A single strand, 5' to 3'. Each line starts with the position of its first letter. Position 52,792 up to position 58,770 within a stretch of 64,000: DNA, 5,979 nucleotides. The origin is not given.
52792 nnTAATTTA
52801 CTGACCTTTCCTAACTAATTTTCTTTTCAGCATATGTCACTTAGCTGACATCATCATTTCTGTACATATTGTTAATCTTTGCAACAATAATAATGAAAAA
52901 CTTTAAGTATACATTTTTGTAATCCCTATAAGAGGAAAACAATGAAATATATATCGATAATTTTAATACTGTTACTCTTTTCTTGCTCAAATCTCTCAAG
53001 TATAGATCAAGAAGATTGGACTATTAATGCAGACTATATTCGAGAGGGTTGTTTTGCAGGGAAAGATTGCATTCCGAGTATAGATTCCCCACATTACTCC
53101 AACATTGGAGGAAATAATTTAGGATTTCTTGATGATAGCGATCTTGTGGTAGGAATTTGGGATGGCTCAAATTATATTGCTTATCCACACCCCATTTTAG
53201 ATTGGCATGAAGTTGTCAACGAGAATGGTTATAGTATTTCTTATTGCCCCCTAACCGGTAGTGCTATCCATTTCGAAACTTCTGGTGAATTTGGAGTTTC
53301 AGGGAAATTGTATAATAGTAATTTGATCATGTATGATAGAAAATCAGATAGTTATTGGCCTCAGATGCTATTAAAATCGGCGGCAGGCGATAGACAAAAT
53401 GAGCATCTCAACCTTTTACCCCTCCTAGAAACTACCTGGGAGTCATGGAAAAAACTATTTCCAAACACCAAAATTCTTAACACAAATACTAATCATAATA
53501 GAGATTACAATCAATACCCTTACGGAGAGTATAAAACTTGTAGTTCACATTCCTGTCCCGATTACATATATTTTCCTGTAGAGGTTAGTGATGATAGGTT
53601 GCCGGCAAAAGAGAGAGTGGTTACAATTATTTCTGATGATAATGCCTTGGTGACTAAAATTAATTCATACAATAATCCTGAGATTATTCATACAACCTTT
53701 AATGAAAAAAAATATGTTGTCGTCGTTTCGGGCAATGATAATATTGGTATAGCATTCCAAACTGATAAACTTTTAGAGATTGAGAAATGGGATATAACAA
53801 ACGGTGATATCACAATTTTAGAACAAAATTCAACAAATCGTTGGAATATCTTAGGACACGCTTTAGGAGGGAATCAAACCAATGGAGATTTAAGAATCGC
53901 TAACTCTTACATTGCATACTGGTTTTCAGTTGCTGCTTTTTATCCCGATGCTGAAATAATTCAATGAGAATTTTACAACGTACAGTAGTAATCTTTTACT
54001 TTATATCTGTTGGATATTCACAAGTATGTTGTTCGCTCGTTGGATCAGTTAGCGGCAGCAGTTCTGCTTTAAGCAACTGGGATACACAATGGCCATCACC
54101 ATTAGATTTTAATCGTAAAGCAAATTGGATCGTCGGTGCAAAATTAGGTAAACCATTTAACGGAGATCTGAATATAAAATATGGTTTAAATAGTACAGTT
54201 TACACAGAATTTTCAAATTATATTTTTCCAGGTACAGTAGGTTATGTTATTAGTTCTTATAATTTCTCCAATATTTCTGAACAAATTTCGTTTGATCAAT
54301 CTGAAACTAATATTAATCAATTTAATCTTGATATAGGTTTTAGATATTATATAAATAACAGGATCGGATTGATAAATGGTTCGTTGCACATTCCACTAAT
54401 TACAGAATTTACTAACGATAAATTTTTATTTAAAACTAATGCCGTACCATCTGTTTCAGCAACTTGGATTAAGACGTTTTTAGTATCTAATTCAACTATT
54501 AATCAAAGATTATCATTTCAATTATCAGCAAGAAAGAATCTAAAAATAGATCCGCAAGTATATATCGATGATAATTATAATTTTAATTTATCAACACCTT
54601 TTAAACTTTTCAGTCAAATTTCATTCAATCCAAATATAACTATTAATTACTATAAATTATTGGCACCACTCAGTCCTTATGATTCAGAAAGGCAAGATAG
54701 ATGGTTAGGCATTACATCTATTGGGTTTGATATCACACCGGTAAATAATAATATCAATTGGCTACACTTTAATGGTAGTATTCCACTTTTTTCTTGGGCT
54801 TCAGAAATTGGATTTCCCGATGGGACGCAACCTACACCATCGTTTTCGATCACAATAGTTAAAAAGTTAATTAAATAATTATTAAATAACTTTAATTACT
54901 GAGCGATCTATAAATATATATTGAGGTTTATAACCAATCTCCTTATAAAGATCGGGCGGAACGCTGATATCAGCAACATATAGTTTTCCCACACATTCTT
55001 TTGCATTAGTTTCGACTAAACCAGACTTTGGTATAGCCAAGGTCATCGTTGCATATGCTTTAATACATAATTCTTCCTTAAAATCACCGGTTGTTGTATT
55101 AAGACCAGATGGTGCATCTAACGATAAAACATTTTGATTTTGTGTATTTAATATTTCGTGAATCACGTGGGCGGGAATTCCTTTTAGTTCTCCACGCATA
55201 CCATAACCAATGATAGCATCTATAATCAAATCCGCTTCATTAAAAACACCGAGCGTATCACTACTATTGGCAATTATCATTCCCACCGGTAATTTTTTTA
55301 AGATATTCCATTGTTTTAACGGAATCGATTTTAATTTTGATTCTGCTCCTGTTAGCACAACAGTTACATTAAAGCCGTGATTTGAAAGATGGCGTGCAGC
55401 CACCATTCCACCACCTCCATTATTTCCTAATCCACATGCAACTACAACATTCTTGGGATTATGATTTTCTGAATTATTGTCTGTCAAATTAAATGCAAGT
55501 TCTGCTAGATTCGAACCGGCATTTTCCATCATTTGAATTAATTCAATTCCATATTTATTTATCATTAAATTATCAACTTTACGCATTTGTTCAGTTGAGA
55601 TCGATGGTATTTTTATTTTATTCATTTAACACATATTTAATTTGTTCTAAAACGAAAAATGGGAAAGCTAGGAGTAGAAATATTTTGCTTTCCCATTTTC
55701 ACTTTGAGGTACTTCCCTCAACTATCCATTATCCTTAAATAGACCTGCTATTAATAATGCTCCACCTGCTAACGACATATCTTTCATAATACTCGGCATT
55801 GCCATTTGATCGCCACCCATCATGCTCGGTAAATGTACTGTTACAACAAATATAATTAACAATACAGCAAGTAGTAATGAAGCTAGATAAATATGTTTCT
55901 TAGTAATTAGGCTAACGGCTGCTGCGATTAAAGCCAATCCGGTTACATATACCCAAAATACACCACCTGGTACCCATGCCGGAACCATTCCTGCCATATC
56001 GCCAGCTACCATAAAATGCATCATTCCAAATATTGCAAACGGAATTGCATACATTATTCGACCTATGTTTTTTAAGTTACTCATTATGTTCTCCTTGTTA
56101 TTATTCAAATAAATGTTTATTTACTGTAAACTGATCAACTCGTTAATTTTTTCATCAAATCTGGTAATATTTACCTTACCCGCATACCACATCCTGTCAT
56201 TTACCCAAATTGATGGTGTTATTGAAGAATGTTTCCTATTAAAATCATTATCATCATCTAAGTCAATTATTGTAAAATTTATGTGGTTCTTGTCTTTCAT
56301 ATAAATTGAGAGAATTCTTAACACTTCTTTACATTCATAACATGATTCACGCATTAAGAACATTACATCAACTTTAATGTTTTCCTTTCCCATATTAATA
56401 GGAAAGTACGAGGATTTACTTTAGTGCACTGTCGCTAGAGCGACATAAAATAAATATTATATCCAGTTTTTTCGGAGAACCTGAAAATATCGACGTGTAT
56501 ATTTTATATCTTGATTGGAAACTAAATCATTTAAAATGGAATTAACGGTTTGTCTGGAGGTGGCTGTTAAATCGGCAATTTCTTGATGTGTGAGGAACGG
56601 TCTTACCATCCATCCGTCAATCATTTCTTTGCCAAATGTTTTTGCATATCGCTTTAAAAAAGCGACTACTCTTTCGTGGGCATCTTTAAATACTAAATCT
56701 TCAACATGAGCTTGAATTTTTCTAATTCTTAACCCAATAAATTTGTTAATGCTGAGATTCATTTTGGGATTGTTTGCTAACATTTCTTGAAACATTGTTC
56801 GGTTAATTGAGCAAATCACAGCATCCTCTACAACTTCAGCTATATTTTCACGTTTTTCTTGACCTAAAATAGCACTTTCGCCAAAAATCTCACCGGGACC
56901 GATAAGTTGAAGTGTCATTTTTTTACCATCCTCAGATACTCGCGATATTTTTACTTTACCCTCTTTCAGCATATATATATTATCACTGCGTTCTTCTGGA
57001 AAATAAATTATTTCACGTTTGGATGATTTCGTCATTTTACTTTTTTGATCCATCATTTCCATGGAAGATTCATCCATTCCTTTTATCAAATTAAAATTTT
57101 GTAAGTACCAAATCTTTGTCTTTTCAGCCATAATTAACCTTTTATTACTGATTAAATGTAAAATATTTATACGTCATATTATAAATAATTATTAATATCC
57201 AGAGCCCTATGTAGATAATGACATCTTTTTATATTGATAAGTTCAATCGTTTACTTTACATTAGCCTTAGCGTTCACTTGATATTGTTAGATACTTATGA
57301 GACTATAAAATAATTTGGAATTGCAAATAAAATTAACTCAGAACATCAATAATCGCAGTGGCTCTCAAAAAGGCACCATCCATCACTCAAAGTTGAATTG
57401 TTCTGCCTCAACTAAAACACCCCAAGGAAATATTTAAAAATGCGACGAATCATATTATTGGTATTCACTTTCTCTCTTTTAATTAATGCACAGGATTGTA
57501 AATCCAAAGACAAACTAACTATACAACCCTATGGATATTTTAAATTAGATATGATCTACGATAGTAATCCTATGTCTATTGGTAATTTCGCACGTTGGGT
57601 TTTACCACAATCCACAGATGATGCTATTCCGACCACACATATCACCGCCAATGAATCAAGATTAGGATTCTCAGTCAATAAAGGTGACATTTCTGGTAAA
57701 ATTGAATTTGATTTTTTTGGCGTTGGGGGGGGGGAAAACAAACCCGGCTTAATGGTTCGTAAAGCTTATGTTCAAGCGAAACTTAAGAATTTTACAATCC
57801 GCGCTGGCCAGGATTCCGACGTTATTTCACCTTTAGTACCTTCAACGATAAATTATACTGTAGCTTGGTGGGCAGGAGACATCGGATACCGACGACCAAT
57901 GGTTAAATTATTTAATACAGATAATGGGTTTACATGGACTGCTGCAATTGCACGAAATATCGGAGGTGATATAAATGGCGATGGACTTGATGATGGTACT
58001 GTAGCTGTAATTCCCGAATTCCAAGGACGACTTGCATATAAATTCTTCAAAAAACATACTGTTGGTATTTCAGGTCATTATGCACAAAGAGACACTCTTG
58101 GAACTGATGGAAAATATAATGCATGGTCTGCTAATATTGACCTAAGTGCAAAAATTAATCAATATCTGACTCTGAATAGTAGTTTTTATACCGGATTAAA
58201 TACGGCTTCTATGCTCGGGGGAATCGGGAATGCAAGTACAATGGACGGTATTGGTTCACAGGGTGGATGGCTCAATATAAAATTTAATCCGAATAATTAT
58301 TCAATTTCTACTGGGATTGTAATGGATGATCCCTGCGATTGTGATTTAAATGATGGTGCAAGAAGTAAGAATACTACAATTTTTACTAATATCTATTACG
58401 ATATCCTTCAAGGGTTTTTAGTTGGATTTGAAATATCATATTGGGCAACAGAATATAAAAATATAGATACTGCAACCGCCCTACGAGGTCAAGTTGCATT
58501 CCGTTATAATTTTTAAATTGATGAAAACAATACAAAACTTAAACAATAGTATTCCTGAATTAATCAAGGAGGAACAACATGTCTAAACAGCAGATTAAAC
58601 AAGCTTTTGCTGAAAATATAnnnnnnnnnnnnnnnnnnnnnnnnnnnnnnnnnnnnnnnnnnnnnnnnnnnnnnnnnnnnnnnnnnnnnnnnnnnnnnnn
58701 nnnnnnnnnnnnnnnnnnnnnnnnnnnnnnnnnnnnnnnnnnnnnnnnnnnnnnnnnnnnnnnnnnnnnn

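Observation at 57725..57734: G10 homopolymer inside an outer-membrane porin gene just upstream of the hydrogenase operon: candidate phase-variation switch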

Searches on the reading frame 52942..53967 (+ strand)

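Call 49: search_protein_families(library=pfam, proteins=[window:52942-53967:+], max_evalue=0.001)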
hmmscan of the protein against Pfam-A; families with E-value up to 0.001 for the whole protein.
window:52942-53967:+ (341 aa): 1 family
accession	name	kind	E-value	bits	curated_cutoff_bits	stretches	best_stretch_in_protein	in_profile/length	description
PF11376.13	DUF3179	-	9.5e-72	242.3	27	1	41-336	1-291/292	Protein of unknown function (DUF3179)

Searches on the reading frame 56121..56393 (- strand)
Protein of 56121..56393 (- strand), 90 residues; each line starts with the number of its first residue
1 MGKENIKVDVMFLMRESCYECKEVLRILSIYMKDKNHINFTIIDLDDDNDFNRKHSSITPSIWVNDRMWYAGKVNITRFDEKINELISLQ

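Call 49: search_protein_families(library=pfam, proteins=[window:56121-56393:-], max_evalue=0.001)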
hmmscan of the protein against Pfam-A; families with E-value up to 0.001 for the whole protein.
window:56121-56393:- (90 aa): 3 families
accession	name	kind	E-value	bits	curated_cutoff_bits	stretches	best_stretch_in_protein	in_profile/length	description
PF13192.12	Thioredoxin_3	-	2e-06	28.2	24.8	1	14-79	6-70/76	Thioredoxin domain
PF00462.30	Glutaredoxin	-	0.0003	21.4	22.9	1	10-66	1-57/60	Glutaredoxin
PF05768.20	Glrx-like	-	0.00059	20.6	26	1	10-75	2-68/77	Glutaredoxin-like domain (DUF836)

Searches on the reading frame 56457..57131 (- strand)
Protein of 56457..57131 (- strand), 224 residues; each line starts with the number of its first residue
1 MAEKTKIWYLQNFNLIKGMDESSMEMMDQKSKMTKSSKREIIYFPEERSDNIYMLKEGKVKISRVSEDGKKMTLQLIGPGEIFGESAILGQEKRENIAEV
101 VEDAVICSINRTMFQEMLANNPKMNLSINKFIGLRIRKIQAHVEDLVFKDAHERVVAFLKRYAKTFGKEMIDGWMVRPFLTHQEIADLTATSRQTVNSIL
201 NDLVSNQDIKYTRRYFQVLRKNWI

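Call 4: search_protein_families(library=pfam, proteins=[window:56457-57131:-], max_evalue=0.01)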
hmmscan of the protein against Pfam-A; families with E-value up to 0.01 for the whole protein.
window:56457-57131:- (224 aa): 5 families
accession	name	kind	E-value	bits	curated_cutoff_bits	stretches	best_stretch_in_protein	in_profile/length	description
PF00027.35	cNMP_binding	-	3.3e-20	72.3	27.5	1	37-121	5-89/89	Cyclic nucleotide-binding domain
PF13545.12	HTH_Crp_2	-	4.3e-08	33.5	27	1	153-219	1-62/70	Crp-like helix-turn-helix domain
PF19833.4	RecG_dom3_C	-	0.0032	17.9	26.8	1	73-141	11-78/87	ATP-dependent DNA helicase RecG, domain 3, C-terminal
PF00325.26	Crp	-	0.0046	17.1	21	0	180-203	3-26/32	Bacterial regulatory proteins, crp family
PF18469.7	PH_18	-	0.0048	17.4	26.6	1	98-172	86-139/140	Pleckstrin homology domain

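Call 50: find_encoding_contigs(protein=window:56457-57131:-, flank=4000, max_places=10)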
Protein window:56457-57131:- (224 aa): no gene with exactly this product is on record in the collection.

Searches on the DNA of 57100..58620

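Call 43: search_rna_families(source=window, start=57100, end=58620, threshold=evalue, max_evalue=1)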
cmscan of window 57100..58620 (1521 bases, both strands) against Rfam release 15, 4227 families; matches with E-value up to 1: 0.
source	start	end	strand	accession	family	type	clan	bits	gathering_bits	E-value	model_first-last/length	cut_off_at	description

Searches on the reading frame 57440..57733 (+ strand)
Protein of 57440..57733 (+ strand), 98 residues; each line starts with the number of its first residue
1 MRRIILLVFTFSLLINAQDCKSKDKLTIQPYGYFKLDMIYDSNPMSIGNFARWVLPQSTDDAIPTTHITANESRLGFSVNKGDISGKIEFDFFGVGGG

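Call 37: find_homologous_proteins(query=window:57440-57733:+, max_evalue=1e-10)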
Query seq(98 aa) (98 aa): 2 proteins with E <= 1e-10 among 3 candidates.
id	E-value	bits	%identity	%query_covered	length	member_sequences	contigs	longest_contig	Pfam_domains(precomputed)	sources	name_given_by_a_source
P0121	5.5e-40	153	79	87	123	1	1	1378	PF19577.5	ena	-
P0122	2.2e-38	148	71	98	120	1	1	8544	-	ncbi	-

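Call 39: find_encoding_contigs(protein=P0122, flank=3000, max_places=3)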
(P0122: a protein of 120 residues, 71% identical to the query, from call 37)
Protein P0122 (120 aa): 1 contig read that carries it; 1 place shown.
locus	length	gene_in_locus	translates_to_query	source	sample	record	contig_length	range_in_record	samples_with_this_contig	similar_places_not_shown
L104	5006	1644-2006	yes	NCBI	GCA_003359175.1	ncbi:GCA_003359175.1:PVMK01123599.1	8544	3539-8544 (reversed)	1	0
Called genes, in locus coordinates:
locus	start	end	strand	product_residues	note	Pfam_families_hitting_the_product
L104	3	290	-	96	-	?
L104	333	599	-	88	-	PF13192:Thioredoxin_3 (weak), PF05768:Glrx-like (faint)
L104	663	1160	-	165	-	PF00027:cNMP_binding, PF13545:HTH_Crp_2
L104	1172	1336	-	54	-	-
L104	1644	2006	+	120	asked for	-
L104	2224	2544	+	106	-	-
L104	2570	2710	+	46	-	-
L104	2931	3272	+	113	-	PF01155:HypA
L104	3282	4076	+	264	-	PF02492:cobW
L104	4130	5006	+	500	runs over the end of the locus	PF00708:Acylphosphatase, PF07503:zf-HYPF, PF01300:Sua5_yciO_yrdC, PF17788:HypF_C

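Call 40: find_encoding_contigs(protein=P0121, flank=3000, max_places=3)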
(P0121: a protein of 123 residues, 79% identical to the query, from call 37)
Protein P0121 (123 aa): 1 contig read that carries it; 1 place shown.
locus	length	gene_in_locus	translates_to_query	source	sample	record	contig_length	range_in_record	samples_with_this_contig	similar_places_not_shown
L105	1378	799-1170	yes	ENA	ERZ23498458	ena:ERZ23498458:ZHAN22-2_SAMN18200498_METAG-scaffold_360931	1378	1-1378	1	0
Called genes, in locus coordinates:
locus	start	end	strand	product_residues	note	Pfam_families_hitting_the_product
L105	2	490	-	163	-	?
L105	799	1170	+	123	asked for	PF19577:DcaP (weak)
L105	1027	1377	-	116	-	?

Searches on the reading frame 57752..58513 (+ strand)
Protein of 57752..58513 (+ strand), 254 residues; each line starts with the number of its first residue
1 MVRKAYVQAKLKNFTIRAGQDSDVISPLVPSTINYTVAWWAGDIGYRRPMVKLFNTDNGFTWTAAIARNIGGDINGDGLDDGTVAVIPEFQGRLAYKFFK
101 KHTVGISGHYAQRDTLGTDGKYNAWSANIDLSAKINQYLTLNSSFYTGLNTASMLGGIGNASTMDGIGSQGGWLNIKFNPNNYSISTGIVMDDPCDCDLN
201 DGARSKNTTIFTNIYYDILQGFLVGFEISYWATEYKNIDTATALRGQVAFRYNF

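Call 9: list_cluster_members(proteins=[P0001, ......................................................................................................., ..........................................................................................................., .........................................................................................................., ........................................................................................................, window:57752-58513:+])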
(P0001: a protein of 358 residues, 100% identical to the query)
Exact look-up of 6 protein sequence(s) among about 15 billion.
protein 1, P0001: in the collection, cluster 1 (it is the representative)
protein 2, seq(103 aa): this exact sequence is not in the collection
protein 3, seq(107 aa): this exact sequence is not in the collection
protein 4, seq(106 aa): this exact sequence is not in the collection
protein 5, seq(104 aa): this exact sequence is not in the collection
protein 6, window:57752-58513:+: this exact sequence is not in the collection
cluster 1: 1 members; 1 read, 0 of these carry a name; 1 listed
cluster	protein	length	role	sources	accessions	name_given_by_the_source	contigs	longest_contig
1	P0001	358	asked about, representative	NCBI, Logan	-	-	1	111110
